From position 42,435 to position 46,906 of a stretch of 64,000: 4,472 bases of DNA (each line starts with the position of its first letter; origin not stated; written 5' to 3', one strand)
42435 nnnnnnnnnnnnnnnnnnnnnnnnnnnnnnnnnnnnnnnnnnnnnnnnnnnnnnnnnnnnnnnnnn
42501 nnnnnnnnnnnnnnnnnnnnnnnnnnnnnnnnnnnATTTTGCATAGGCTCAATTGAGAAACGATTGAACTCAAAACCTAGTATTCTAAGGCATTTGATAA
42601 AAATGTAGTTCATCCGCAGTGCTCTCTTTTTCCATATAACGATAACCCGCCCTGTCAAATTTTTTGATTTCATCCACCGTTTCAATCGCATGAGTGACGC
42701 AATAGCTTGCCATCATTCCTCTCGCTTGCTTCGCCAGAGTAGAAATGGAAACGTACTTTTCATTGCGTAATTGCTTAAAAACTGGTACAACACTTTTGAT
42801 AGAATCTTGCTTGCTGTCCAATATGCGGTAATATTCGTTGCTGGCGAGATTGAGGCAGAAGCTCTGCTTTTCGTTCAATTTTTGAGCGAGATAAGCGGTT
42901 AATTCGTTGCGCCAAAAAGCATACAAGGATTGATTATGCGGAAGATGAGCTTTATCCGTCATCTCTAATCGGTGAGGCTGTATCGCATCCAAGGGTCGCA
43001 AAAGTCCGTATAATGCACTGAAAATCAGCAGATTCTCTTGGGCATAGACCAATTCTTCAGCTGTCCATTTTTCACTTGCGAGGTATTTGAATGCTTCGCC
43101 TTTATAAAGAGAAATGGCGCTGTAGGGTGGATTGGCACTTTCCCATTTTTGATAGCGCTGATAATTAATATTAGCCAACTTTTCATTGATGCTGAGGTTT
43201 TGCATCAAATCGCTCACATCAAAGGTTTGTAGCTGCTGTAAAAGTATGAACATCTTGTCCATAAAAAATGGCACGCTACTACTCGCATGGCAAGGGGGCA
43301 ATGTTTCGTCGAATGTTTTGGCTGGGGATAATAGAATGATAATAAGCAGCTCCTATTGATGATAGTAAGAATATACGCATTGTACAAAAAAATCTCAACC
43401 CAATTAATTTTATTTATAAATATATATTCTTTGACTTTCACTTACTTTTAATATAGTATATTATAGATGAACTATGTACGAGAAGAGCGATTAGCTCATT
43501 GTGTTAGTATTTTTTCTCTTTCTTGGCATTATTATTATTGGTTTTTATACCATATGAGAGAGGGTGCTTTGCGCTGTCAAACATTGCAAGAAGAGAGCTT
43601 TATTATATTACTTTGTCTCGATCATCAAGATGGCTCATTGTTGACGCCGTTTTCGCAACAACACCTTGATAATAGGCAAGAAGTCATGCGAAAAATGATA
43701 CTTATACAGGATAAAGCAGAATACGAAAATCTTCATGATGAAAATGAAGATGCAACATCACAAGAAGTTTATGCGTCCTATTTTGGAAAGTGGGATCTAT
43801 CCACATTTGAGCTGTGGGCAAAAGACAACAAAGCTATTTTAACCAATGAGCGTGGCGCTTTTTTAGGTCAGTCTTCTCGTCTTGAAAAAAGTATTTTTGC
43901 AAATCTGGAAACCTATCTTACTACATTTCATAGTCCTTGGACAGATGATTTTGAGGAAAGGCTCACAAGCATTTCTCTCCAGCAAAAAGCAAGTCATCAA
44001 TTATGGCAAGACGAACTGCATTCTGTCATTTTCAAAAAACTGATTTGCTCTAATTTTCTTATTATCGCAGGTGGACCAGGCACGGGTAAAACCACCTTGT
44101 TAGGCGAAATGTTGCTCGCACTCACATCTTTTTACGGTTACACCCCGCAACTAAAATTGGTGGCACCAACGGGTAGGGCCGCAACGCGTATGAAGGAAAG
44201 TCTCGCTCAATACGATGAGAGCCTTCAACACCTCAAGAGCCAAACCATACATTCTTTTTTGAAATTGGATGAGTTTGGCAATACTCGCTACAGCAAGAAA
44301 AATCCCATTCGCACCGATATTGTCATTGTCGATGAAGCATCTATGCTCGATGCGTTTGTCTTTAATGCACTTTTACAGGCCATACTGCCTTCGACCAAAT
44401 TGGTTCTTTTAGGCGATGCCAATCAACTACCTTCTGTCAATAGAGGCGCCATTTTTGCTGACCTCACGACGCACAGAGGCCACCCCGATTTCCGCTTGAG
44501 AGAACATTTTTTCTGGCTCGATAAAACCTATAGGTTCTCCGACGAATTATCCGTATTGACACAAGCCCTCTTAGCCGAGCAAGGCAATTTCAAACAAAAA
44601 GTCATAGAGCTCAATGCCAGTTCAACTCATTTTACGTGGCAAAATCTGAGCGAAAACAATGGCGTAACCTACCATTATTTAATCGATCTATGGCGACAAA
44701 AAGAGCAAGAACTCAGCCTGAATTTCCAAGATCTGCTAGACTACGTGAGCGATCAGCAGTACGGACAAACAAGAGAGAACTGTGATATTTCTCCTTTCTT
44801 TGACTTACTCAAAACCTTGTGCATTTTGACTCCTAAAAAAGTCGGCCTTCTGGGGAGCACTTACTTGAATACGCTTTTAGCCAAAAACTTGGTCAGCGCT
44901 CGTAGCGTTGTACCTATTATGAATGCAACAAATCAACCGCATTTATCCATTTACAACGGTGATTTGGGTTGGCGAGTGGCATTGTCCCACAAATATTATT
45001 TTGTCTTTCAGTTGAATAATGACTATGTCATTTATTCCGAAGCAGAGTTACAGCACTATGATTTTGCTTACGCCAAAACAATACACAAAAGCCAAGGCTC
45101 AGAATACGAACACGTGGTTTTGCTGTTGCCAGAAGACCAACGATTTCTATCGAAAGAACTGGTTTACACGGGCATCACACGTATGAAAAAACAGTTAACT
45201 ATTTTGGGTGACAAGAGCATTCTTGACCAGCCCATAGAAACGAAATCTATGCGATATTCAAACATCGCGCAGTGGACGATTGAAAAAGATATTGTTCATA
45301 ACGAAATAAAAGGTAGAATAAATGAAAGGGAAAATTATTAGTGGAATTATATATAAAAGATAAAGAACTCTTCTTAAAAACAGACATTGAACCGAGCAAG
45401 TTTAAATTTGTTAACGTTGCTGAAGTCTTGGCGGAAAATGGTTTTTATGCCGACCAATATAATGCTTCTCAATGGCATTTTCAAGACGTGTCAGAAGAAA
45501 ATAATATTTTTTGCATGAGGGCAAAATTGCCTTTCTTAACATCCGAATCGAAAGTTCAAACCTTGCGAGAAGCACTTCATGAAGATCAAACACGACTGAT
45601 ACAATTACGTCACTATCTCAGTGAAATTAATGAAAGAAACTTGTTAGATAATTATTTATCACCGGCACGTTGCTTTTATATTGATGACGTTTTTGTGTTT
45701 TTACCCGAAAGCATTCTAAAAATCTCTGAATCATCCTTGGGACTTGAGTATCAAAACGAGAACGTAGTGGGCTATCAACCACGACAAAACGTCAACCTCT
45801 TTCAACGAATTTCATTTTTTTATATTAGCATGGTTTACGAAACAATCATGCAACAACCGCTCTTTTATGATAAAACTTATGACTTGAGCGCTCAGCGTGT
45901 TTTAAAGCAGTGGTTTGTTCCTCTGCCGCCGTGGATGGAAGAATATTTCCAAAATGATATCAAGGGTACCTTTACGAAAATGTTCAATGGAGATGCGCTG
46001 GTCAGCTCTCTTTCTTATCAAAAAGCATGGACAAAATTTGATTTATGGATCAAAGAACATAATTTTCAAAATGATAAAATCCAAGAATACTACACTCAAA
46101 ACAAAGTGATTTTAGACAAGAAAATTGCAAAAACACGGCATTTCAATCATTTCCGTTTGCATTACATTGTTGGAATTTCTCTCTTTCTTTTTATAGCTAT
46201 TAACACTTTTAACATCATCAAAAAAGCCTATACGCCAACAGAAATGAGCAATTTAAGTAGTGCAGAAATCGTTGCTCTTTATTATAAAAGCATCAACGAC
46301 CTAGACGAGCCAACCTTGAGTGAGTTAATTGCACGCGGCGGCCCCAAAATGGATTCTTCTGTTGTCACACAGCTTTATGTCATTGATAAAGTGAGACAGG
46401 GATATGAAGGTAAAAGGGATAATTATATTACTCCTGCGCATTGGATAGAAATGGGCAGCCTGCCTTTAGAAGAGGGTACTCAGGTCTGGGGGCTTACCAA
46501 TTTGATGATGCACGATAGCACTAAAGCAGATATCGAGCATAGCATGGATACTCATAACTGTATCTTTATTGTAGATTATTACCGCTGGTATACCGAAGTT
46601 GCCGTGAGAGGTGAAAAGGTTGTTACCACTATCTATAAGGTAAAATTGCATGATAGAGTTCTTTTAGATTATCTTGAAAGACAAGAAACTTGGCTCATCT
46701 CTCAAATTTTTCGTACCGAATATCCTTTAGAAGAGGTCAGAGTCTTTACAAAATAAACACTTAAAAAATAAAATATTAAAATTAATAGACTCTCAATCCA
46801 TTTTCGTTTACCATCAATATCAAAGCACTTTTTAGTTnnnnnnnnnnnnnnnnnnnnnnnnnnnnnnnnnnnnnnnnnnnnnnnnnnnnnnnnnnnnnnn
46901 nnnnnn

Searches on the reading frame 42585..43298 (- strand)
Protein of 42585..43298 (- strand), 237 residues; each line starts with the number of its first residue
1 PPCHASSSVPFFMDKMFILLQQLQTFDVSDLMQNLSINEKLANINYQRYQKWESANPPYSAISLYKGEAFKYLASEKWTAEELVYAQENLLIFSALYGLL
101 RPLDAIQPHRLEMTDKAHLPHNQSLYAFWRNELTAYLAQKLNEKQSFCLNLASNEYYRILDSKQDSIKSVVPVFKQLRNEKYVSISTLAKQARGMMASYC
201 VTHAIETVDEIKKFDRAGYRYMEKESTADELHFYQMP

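Call 76: search_protein_families(library=pfam, proteins=[window:42585-43298:-], max_evalue=0.1)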
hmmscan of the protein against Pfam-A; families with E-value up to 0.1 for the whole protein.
window:42585-43298:- (237 aa): 3 families
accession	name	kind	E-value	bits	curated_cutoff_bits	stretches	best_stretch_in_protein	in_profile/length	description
PF03883.20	H2O2_YaaD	-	1.6e-64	218.1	29.6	1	7-224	22-235/236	Peroxide stress protein YaaA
PF21818.3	DUF6884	-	1.8e-06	28.5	30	1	58-173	14-120/135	Family of unknown function (DUF6884)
PF11172.13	DUF2959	-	0.0011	19.7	26.8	1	123-180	85-142/190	Protein of unknown function (DUF2959)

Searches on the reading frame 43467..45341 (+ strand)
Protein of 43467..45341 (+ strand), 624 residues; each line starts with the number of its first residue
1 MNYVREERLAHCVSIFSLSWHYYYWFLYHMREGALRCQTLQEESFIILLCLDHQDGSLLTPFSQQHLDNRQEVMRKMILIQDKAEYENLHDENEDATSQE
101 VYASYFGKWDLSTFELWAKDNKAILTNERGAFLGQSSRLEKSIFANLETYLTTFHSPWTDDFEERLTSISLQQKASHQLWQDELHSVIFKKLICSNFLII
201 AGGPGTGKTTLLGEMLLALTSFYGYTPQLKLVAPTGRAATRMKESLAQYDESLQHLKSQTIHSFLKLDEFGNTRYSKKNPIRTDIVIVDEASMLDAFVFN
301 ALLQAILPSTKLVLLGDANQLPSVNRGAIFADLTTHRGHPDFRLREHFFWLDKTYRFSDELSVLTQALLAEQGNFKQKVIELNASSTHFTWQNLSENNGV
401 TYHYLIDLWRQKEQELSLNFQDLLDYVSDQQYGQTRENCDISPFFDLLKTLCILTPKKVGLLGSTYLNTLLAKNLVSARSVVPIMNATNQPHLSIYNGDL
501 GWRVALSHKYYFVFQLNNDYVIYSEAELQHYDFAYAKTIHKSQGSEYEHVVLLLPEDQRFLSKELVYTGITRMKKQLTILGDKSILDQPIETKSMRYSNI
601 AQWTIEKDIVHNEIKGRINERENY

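Call 17: search_protein_families(library=pfam, proteins=[window:43467-45341:+], max_evalue=0.0001)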
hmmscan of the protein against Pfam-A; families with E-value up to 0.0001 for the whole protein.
window:43467-45341:+ (624 aa): 8 families
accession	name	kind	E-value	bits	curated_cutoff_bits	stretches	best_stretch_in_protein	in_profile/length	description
PF13245.12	AAA_19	-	1.3e-31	110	25.1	1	192-324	8-132/134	AAA domain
PF13604.12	AAA_30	-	5.2e-26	92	27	1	195-346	16-152/191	AAA domain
PF01443.25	Viral_helicase1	-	6e-18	65.9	21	2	199-359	2-129/228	Viral superfamily 1 RNA helicase core domain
PF13538.12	UvrD_C_2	-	7.8e-11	42.1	27.4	1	533-579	1-51/52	UvrD-like helicase C-terminal domain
PF13086.12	AAA_11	-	1e-09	39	27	0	282-324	213-253/257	AAA domain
PF00580.27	UvrD-helicase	-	4.3e-08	33.6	23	1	195-424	14-192/271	UvrD/REP helicase N-terminal domain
PF09848.15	SLFN-g3_helicase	-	1.6e-06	28.1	24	1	197-295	3-92/354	Schlafen group 3, DNA/RNA helicase domain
PF05127.21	NAT10_TcmA_helicase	-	3.1e-05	24.4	22.7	1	200-304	2-111/176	RNA cytidine acetyltransferase NAT10/TcmA, helicase domain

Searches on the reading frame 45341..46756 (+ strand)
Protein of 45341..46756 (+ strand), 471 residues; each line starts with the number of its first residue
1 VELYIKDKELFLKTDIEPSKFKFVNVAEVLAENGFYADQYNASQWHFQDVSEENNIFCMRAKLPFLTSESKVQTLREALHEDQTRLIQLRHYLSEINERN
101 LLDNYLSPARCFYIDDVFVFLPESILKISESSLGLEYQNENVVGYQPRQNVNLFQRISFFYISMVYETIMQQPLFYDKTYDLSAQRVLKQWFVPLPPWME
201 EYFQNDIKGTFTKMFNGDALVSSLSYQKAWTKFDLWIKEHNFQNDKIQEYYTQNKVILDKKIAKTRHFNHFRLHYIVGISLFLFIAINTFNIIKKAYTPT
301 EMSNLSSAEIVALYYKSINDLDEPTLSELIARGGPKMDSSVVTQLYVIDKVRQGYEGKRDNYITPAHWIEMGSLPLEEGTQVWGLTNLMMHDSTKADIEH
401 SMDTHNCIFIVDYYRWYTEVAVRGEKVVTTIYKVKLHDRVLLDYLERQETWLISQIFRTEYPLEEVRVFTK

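Call 18: search_protein_families(library=pfam, proteins=[window:45341-46756:+], max_evalue=0.0001)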
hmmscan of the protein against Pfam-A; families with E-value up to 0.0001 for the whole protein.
window:45341-46756:+ (471 aa): 0 families

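Call 76: search_protein_families(library=pfam, proteins=[window:45341-46753:+], max_evalue=0.1)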
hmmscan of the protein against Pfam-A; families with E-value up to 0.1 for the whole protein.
window:45341-46753:+ (471 aa): 1 family
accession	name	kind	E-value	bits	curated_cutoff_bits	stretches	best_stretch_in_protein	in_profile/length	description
PF05529.17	Bap31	-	0.074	13.4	22.7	0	259-294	90-126/138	Bap31/Bap29 transmembrane region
